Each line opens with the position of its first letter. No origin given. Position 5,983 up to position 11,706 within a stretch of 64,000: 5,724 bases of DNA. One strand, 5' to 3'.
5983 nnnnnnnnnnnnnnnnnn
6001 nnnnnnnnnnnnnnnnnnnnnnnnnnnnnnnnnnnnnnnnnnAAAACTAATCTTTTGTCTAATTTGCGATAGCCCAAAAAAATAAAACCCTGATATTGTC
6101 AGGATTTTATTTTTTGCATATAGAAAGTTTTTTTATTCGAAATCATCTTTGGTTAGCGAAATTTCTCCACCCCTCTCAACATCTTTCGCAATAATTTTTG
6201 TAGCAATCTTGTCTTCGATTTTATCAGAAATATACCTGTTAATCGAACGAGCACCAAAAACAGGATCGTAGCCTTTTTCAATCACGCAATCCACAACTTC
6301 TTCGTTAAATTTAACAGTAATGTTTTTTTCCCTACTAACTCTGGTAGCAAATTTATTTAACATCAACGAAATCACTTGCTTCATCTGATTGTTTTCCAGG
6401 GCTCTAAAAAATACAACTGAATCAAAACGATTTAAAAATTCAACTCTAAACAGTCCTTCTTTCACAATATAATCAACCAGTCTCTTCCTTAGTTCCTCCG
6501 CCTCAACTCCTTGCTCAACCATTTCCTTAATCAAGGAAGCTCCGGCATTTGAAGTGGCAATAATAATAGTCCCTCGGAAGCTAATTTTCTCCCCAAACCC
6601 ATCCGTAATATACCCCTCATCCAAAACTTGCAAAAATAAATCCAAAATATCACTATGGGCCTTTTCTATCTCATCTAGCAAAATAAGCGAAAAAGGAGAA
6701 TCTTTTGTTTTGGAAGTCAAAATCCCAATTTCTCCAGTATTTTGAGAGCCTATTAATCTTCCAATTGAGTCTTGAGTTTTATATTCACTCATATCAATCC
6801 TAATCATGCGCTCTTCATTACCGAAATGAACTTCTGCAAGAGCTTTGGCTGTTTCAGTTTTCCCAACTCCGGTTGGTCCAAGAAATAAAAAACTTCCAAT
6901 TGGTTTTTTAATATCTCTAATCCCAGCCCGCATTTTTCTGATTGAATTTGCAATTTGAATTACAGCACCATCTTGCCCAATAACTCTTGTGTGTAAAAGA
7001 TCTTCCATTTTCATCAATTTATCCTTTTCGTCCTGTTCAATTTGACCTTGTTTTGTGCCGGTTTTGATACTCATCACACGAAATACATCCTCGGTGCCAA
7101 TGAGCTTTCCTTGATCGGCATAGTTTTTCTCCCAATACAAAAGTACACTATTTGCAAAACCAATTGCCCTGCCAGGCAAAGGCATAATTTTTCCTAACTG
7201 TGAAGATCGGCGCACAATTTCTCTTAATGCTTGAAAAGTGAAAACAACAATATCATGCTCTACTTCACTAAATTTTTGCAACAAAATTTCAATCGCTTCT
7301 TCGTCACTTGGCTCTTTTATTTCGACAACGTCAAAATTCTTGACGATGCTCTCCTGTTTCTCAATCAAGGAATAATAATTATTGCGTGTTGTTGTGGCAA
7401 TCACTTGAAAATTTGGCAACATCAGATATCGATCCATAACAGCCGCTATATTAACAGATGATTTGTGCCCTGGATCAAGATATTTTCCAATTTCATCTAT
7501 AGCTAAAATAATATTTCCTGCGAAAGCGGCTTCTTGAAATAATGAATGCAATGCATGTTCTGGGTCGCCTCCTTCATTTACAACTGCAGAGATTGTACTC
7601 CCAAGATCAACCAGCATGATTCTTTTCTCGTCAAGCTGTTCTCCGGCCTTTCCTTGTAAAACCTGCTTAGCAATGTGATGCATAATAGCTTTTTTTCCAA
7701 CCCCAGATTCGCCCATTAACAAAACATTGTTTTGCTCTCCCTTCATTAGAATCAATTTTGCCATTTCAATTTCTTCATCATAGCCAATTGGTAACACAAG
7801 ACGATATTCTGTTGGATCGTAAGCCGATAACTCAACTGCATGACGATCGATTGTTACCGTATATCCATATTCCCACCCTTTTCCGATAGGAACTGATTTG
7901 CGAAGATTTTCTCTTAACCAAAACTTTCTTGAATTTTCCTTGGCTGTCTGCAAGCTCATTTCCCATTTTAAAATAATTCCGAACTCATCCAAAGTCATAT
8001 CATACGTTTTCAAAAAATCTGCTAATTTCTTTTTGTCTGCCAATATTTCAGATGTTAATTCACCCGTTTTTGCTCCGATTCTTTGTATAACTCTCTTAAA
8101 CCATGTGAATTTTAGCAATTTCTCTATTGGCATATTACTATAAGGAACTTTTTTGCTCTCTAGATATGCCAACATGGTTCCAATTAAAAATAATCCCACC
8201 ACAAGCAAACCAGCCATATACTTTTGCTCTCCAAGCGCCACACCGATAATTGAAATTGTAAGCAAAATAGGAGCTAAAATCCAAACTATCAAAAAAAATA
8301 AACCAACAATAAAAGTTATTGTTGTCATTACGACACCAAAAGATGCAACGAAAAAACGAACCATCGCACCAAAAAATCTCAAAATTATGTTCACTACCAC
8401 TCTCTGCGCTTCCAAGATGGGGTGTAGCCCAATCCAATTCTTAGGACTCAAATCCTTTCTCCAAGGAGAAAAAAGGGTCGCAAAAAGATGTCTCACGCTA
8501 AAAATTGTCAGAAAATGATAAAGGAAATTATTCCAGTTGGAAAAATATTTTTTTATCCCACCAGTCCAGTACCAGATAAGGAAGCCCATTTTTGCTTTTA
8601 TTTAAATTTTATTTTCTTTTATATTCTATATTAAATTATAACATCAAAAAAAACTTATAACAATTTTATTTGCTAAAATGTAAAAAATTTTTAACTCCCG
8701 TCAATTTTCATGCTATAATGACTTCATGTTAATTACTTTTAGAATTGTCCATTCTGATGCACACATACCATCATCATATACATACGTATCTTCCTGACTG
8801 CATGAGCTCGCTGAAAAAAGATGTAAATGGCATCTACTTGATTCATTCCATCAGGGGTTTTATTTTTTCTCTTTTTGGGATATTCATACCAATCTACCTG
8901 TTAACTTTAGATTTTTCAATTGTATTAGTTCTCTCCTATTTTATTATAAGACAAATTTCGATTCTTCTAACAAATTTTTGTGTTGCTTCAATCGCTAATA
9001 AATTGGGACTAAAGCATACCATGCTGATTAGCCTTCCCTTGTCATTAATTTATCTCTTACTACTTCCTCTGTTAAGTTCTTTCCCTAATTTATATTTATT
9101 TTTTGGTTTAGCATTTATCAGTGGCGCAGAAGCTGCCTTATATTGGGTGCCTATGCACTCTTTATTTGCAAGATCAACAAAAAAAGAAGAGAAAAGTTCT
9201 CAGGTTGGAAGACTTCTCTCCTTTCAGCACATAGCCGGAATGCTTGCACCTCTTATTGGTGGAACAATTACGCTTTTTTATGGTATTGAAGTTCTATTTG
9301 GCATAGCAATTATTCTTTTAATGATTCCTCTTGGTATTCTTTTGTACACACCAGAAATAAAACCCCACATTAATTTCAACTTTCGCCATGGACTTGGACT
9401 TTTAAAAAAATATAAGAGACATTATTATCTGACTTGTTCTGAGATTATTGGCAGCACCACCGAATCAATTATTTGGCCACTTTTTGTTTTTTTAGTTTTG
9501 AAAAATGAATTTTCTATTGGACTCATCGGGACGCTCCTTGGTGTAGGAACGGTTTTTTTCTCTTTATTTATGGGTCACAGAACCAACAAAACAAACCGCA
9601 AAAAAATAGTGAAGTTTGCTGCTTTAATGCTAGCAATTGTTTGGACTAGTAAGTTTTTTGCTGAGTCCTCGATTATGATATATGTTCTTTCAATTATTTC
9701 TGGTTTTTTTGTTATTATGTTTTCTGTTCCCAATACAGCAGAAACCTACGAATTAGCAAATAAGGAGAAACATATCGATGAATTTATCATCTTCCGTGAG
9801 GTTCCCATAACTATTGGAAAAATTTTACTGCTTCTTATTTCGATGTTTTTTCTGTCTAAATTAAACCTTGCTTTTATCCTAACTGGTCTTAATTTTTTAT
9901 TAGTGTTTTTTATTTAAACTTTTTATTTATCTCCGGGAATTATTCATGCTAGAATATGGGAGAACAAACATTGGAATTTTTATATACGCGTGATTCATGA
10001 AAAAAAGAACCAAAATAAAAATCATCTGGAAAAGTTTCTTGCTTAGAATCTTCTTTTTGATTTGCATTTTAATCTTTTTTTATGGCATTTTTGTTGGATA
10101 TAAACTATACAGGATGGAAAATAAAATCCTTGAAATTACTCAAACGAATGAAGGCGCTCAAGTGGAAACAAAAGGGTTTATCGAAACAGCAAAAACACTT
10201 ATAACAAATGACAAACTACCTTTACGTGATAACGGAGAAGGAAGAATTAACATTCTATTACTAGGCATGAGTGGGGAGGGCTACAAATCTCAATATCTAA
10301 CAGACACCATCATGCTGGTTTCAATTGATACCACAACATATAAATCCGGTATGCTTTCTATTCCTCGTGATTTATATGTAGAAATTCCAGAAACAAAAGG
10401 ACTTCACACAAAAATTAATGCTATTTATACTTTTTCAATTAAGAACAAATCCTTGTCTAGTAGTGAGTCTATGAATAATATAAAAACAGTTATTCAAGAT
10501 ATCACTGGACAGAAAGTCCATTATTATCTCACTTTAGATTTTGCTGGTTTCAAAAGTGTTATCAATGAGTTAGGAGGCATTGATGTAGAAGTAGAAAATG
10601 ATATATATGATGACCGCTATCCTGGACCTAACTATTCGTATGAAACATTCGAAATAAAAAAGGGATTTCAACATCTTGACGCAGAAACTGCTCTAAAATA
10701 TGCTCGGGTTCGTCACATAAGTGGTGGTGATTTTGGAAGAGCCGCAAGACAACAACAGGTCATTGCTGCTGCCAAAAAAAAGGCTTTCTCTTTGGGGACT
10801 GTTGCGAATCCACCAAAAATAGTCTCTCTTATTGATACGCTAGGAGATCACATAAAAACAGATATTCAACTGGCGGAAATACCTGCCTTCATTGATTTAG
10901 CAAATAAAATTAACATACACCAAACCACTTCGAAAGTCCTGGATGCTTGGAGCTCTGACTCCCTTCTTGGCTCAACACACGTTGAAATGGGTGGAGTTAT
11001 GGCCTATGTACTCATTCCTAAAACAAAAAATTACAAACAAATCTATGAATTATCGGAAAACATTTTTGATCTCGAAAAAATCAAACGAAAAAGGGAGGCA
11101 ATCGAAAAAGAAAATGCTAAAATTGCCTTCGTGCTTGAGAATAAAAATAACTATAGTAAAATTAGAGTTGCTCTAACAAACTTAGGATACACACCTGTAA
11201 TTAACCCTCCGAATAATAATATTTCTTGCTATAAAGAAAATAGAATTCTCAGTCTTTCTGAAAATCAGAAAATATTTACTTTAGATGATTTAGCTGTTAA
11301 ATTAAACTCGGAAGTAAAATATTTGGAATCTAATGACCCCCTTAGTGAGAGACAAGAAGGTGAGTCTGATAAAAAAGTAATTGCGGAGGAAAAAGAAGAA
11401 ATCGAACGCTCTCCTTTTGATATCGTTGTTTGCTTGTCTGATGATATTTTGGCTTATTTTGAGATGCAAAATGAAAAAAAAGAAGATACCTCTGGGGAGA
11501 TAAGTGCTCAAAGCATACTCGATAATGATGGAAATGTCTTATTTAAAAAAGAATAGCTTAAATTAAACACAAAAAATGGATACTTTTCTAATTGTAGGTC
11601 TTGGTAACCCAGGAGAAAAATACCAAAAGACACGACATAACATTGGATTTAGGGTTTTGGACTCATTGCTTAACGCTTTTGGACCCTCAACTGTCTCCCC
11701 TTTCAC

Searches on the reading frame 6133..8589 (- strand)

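Call 17: search_protein_families(library=pfam, proteins=[window:6133-8589:-], max_evalue=0.001)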
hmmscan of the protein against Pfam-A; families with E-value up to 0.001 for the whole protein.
window:6133-8589:- (818 aa): 14 families
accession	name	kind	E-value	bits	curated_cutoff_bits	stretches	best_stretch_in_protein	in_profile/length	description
PF07724.20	AAA_2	-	1.2e-45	156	27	1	562-724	1-165/166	AAA domain (Cdc48 subfamily)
PF10431.15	ClpB_D2-small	-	7.4e-21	74.4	21.9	1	731-810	1-79/81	C-terminal, D2-small domain, of ClpB protein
PF00004.35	AAA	-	2.8e-15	57.4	21.2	2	568-690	2-118/131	ATPase family associated with various cellular activities (AAA)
PF07728.20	AAA_5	-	8.2e-12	45.8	22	1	567-683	2-124/139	AAA domain (dynein-related subfamily)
PF00158.32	Sigma54_activat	-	6.5e-10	39.4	20.2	1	547-704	5-162/168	Sigma-54 interaction domain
PF13173.12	AAA_14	-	7.4e-07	29.7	27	0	568-645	6-75/129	AAA domain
PF20720.3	nSTAND3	-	1.7e-06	28.2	27.2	0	285-437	16-150/155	Novel STAND NTPase 3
PF12775.13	AAA_7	-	1.9e-05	24.7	25.8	0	566-614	35-83/181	P-loop containing dynein motor region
PF20030.5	bpMoxR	-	2.7e-05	23.8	27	0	269-316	16-60/205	MoxR domain in the MoxR-vWA-beta-propeller ternary systems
PF13191.12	AAA_16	-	3.2e-05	24.9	32.6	0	283-313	21-51/167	AAA ATPase domain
PF13401.12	AAA_22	-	0.00013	22.7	27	0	566-616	7-57/130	AAA domain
PF05673.19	DUF815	-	0.00065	19.4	23.8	0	284-311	51-78/249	Protein of unknown function (DUF815)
PF01695.23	IstB_IS21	-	0.00095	19.2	24.1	0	568-586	96-114/238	IstB-like ATP binding protein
PF00910.28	RNA_helicase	-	0.00099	20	21.5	0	289-313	1-25/105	RNA helicase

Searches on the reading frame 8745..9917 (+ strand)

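Call 73: search_protein_families(library=pfam, proteins=[window:8745-9917:+], max_evalue=0.00001)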
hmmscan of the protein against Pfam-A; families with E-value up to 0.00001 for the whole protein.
window:8745-9917:+ (390 aa): 1 family
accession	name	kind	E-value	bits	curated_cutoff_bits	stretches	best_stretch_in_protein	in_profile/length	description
PF07690.21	MFS_1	-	1.6e-27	96.8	33.4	2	31-212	2-183/347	Major Facilitator Superfamily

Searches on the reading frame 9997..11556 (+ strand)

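Call 73: search_protein_families(library=pfam, proteins=[window:9997-11556:+], max_evalue=0.00001)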
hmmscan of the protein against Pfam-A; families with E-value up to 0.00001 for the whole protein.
window:9997-11556:+ (519 aa): 1 family
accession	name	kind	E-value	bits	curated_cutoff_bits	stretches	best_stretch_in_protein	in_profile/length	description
PF03816.19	LytR_cpsA_psr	-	3.7e-37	128.2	24.6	1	102-263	2-148/150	LytR_cpsA_psr family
